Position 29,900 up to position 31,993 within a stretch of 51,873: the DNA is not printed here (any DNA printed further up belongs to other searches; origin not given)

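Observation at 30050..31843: Three-module fusion: ArdC-like ssDNA-binding domain + HExxH protease + thymidylate kinase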

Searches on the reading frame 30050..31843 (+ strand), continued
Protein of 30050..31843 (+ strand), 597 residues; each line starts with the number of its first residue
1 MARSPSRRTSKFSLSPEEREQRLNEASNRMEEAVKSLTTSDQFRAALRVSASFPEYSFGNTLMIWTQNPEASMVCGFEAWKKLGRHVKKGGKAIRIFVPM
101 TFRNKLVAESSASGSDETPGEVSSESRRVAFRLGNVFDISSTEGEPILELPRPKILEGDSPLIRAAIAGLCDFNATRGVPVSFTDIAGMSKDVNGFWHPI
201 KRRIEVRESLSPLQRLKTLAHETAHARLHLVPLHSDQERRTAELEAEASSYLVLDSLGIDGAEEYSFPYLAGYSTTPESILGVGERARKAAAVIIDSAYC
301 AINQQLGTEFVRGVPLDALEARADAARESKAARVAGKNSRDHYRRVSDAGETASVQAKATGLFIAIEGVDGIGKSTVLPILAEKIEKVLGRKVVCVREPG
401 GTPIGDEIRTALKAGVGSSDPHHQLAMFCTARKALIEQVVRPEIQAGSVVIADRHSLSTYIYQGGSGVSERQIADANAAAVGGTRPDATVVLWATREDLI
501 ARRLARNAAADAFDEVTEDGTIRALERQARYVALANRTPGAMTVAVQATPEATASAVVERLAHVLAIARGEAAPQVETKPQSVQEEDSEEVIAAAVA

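Call 35: search_protein_families(library=pfam, proteins=[P0111, P0065, P0088, P0137, P0007, P0012, P0052, P0060, P0083, P0185], max_evalue=0.001)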
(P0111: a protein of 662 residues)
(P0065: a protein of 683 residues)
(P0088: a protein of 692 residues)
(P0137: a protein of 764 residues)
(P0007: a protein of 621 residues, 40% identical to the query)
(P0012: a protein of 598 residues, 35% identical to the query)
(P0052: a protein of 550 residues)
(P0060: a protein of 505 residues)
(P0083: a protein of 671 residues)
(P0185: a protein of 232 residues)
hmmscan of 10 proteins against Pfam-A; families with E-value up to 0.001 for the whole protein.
P0111 (662 aa): 3 families
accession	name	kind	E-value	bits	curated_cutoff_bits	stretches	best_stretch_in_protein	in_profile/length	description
PF08401.16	ArdcN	-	2e-10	41.4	22.6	1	201-323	8-123/123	N-terminal domain of anti-restriction factor ArdC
PF20573.4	DUF6782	-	6.2e-06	26.1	27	1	327-460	25-161/241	Putative metallopeptidase family (DUF6782)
PF06114.19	Peptidase_M78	-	9.7e-06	25.8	22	1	362-437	8-86/123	IrrE N-terminal-like domain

P0065 (683 aa): 7 families
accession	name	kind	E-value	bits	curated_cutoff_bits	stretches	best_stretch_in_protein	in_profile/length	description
PF13155.12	Toprim_2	-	1.7e-17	64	22.1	1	483-569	1-87/88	Toprim-like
PF08275.17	DNAG_N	-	3.8e-15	56.6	26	1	368-474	12-124/128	DNA primase catalytic core, N-terminal domain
PF08401.16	ArdcN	-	1.7e-09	38.3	22.6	1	28-116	15-102/123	N-terminal domain of anti-restriction factor ArdC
PF13662.12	Toprim_4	-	1e-08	35.7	25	1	480-552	1-79/85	Toprim domain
PF01751.28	Toprim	-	2.1e-08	34.6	23.1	1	481-545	1-78/96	Toprim domain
PF13362.12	Toprim_3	-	1.8e-07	31.9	27.2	1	482-571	2-90/95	Toprim domain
PF06114.19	Peptidase_M78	-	0.00017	21.8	22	1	200-260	18-81/123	IrrE N-terminal-like domain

P0088 (692 aa): 5 families
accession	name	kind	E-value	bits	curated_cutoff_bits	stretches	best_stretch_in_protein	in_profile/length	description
PF08275.17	DNAG_N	-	1.1e-23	84.2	26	1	371-488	14-126/128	DNA primase catalytic core, N-terminal domain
PF13155.12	Toprim_2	-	1.7e-14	54.4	22.1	1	500-586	1-87/88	Toprim-like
PF08401.16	ArdcN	-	6.6e-09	36.5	22.6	1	21-108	11-102/123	N-terminal domain of anti-restriction factor ArdC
PF01751.28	Toprim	-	6.7e-08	33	23.1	1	500-568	3-86/96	Toprim domain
PF13662.12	Toprim_4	-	3.3e-07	30.9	25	1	500-567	4-75/85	Toprim domain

P0137 (764 aa): 7 families
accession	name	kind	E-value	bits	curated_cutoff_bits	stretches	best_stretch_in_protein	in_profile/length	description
PF08275.17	DNAG_N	-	4.8e-26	91.8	26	2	419-495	12-88/128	DNA primase catalytic core, N-terminal domain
PF13155.12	Toprim_2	-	4.7e-11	43.3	22.1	1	575-648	1-70/88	Toprim-like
PF08401.16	ArdcN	-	7.7e-08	33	22.6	1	51-135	26-102/123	N-terminal domain of anti-restriction factor ArdC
PF01751.28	Toprim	-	3.8e-06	27.4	23.1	1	575-646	3-86/96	Toprim domain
PF13662.12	Toprim_4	-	1.7e-05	25.4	25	1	575-643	4-73/85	Toprim domain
PF13362.12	Toprim_3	-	0.00029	21.6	27.2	1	575-650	3-73/95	Toprim domain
PF06114.19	Peptidase_M78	-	0.00064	20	22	0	195-271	4-81/123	IrrE N-terminal-like domain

P0007 (621 aa): 4 families
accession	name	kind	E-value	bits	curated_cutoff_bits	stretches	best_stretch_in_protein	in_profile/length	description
PF08401.16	ArdcN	-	1.2e-12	48.6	22.6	1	8-133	5-123/123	N-terminal domain of anti-restriction factor ArdC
PF20573.4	DUF6782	-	9.9e-07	28.7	27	1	149-228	36-114/241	Putative metallopeptidase family (DUF6782)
PF06114.19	Peptidase_M78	-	3.7e-06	27.2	22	1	176-246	14-84/123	IrrE N-terminal-like domain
PF18818.7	MPTase-PolyVal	-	5.9e-05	23.6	27.5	1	184-267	21-110/126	Zincin-like metallopeptidase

P0012 (598 aa): 2 families
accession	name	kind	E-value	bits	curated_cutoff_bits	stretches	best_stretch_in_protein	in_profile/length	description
PF08401.16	ArdcN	-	2.8e-10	40.9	22.6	1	12-111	13-122/123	N-terminal domain of anti-restriction factor ArdC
PF06114.19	Peptidase_M78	-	2e-06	28.1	22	1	156-228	4-83/123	IrrE N-terminal-like domain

P0052 (550 aa): 4 families
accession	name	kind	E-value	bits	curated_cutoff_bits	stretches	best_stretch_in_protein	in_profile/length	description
PF14192.12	DUF4314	-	7.7e-15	55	27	1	495-545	2-55/69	Domain of unknown function (DUF4314)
PF08401.16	ArdcN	-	7.8e-12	45.9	22.6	1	8-124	7-123/123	N-terminal domain of anti-restriction factor ArdC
PF20573.4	DUF6782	-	9e-06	25.6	27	1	155-225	46-119/241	Putative metallopeptidase family (DUF6782)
PF18818.7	MPTase-PolyVal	-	0.00027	21.4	27.5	1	192-277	40-124/126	Zincin-like metallopeptidase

P0060 (505 aa): 7 families
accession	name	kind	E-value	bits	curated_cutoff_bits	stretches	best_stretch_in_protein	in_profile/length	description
PF13599.13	Pentapeptide_4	-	6e-11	42.7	38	1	427-500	4-77/78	Pentapeptide repeat region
PF00805.28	Pentapeptide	-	2.1e-10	40.4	20.2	1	439-478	1-40/40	Pentapeptide repeats (8 copies)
PF08401.16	ArdcN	-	1.4e-09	38.6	22.6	1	8-104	5-107/123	N-terminal domain of anti-restriction factor ArdC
PF20573.4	DUF6782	-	2.6e-08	33.9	27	1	138-221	26-109/241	Putative metallopeptidase family (DUF6782)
PF13576.12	Pentapeptide_3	-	7.6e-08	32.9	27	1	431-474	1-47/48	Pentapeptide repeats (9 copies)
PF06114.19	Peptidase_M78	-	0.00049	20.3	22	0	185-239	21-81/123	IrrE N-terminal-like domain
PF18818.7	MPTase-PolyVal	-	0.0006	20.3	27.5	0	201-263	43-110/126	Zincin-like metallopeptidase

P0083 (671 aa): 2 families
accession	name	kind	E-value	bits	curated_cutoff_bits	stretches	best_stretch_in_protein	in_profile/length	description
PF08401.16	ArdcN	-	3.6e-07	30.9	22.6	1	9-121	7-123/123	N-terminal domain of anti-restriction factor ArdC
PF06114.19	Peptidase_M78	-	2.2e-06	27.9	22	1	159-234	7-84/123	IrrE N-terminal-like domain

P0185 (232 aa): 1 family
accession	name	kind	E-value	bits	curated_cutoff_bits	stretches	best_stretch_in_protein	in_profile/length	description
PF02223.23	Thymidylate_kin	-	4.6e-31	108.4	27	1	18-198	1-171/185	Thymidylate kinase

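Call 42: find_encoding_contigs(protein=window:30050-31843:+, flank=10000, max_places=3)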
Protein window:30050-31843:+ (597 aa): 12 contigs read that carry it; 2 places shown.
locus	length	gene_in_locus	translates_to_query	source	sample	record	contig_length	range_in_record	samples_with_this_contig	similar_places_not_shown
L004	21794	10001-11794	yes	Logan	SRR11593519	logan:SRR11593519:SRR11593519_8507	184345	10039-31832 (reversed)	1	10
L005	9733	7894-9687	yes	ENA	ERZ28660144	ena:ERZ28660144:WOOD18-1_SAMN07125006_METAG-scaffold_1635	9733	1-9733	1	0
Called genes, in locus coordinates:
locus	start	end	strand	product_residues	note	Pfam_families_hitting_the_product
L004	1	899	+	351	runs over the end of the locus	-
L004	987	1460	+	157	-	-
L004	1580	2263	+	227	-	PF00317:Ribonuc_red_lgN, PF02867:Ribonuc_red_lgC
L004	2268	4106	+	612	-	PF02867:Ribonuc_red_lgC, PF12637:TSCPD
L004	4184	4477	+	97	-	-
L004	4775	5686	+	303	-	PF01555:N6_N4_Mtase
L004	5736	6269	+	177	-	-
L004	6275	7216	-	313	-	-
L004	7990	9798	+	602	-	PF10134:RPA (faint)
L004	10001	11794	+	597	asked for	PF08401:ArdcN, PF06114:Peptidase_M78 (weak), PF02223:Thymidylate_kin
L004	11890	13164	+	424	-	-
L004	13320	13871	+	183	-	-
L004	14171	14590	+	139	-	-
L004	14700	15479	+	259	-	PF01844:HNH (weak)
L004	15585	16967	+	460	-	-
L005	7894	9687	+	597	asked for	PF08401:ArdcN, PF06114:Peptidase_M78 (weak), PF02223:Thymidylate_kin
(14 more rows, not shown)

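Call 45: find_encoding_contigs(protein=P0008, flank=6000, max_places=2)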
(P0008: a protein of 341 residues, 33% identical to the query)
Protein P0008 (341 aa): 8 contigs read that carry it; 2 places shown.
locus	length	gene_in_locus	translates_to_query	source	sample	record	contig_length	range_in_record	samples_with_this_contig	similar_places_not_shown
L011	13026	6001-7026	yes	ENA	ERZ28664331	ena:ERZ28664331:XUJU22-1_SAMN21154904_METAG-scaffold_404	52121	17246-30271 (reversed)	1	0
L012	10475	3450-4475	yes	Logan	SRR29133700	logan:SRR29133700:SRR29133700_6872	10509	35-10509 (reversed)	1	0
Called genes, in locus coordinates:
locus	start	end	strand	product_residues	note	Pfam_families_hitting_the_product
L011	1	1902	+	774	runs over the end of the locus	PF01580:FtsK_SpoIIIE (faint), PF01935:DUF87 (weak), PF12846:AAA_10 (weak), PF19044:P-loop_TraG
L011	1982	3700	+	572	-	PF01464:SLT, PF00877:NLPC_P60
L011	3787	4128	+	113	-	PF00436:SSB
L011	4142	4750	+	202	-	-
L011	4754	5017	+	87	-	-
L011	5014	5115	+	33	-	-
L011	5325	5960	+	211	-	-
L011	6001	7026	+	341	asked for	PF08401:ArdcN, PF06114:Peptidase_M78 (weak)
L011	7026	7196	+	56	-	-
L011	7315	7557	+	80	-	-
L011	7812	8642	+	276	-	-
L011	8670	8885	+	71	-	-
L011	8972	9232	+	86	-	-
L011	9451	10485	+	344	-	PF01507:PAPS_reduct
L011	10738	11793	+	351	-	PF12762:DDE_Tnp_IS1595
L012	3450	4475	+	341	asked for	PF08401:ArdcN, PF06114:Peptidase_M78 (weak)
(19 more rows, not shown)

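Call 46: find_encoding_contigs(protein=P0007, flank=6000, max_places=2)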
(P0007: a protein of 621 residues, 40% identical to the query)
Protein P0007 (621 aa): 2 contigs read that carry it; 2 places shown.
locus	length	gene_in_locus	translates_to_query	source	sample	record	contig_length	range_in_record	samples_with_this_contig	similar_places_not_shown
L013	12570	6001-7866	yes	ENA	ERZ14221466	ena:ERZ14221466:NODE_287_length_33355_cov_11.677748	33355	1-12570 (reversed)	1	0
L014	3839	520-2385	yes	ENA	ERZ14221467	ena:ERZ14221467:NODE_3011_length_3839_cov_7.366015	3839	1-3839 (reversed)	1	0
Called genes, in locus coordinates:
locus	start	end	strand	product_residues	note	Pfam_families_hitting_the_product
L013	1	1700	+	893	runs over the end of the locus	PF19789:DUF6273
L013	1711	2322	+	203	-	PF13308:YARHG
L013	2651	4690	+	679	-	PF28555:Helicase_dom, PF00271:Helicase_C (faint)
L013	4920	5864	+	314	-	-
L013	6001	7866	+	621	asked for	PF08401:ArdcN, PF06114:Peptidase_M78 (faint)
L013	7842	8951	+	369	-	PF01832:Glucosaminidase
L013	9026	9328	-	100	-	-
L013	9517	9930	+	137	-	PF13384:HTH_23 (faint), PF13518:HTH_28 (weak)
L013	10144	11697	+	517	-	PF00239:Resolvase, PF07508:Recombinase, PF13408:Zn_ribbon_recom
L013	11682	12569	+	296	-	?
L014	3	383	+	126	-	?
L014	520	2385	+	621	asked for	PF08401:ArdcN, PF06114:Peptidase_M78 (faint)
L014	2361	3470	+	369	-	PF01832:Glucosaminidase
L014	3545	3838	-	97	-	?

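Call 47: find_encoding_contigs(protein=P0013, flank=6000, max_places=2)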
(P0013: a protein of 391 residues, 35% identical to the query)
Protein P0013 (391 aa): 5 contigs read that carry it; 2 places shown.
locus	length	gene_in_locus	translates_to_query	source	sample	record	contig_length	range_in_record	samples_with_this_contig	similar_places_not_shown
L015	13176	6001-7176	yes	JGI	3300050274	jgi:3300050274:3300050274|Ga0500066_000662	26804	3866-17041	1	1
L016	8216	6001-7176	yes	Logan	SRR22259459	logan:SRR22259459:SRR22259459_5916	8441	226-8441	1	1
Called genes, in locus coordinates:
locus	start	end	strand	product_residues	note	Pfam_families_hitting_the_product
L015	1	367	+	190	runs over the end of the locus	PF12773:DZR (faint), PF13240:Zn_Ribbon_1, PF13248:Zn_ribbon_3 (faint)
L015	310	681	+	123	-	-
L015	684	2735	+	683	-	-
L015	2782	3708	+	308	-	-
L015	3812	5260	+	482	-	PF01935:DUF87 (weak), PF10412:TrwB_AAD_bind (faint)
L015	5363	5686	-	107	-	-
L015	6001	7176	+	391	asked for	PF08401:ArdcN (weak)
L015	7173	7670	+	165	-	-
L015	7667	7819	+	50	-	-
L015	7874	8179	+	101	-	-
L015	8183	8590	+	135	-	PF01850:PIN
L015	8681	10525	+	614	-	PF02463:SMC_N (faint), PF13175:AAA_15, PF13476:AAA_23 (weak), PF13175:AAA_15, PF13304:AAA_21 (weak)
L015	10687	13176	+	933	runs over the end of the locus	PF20464:MmeI_N, PF20465:MmeI_hel, PF20473:MmeI_Mtase, PF07669:Eco57I (weak), PF20466:MmeI_TRD, PF20467:MmeI_C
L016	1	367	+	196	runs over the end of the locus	?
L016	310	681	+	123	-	-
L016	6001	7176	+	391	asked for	PF08401:ArdcN (weak)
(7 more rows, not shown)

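Call 49: search_protein_families(library=padloc, proteins=[window:30050-31840:+], max_evalue=0.001)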
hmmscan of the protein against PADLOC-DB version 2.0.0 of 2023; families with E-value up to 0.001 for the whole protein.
window:30050-31840:+ (597 aa): 2 families
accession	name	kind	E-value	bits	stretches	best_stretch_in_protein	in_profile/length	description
PDLC04690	PDC-M51B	-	1.3e-14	52.4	1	362-519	3-146/191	-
PDLC02911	VakA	-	0.00025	19.6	1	363-387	4-28/163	-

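Call 58: predict_structure(alignment_id=A3)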
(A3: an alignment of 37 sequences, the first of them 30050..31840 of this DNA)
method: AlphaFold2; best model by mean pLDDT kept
length: 597 residues; sequences in the alignment: 37
mean_pLDDT: 76.4   pTM: 0.53
mean pLDDT of the five models: 76.4, 74.2, 73.2, 72.0, 70.8
residues with pLDDT >= 90: 151; 70-90: 289; 50-70: 73; < 50: 84
segments of 3 or more residues with pLDDT < 50: 1-12, 105-127, 336-358, 572-597
pLDDT, mean of each block of 10 residues (from residue 1): 32 70 87 83 85 85 91 88 90 87 46 36 48 89 80 67 85 80 85 88 89 92 89 82 89 86 68 72 90 87 67 60 63 53 31 40 93 91 95 91 92 81 90 95 94 91 76 87 89 86 73 69 83 77 87 92 82 35 35 33
secondary structure, 60 per line:
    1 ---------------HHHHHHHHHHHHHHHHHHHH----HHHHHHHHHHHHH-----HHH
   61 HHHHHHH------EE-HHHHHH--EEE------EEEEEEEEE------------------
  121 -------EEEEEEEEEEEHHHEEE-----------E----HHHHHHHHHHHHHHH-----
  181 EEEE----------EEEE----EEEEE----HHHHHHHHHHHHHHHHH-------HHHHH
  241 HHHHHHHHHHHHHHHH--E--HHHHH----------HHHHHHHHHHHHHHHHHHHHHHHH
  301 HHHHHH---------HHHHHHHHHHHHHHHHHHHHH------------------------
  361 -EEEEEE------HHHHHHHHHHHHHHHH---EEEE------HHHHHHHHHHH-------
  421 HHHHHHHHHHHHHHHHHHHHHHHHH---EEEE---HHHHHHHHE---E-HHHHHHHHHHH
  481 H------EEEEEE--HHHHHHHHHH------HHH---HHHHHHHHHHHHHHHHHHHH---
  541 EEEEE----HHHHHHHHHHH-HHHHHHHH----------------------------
elements in order: H16-35 H40-52 H58-67 H77-82 E85-87 E94-102 E128-138 E142-144 H161-175 E181-184 E195-198 E203-207 H212-228 H236-256 H262-266 H277-306 H316-336 E362-367 H374-389 E393-396 H403-413 H421-445 E449-452 H456-463 H470-481 E488-493 H496-505 H518-537 E541-545 H550-560 H562-569
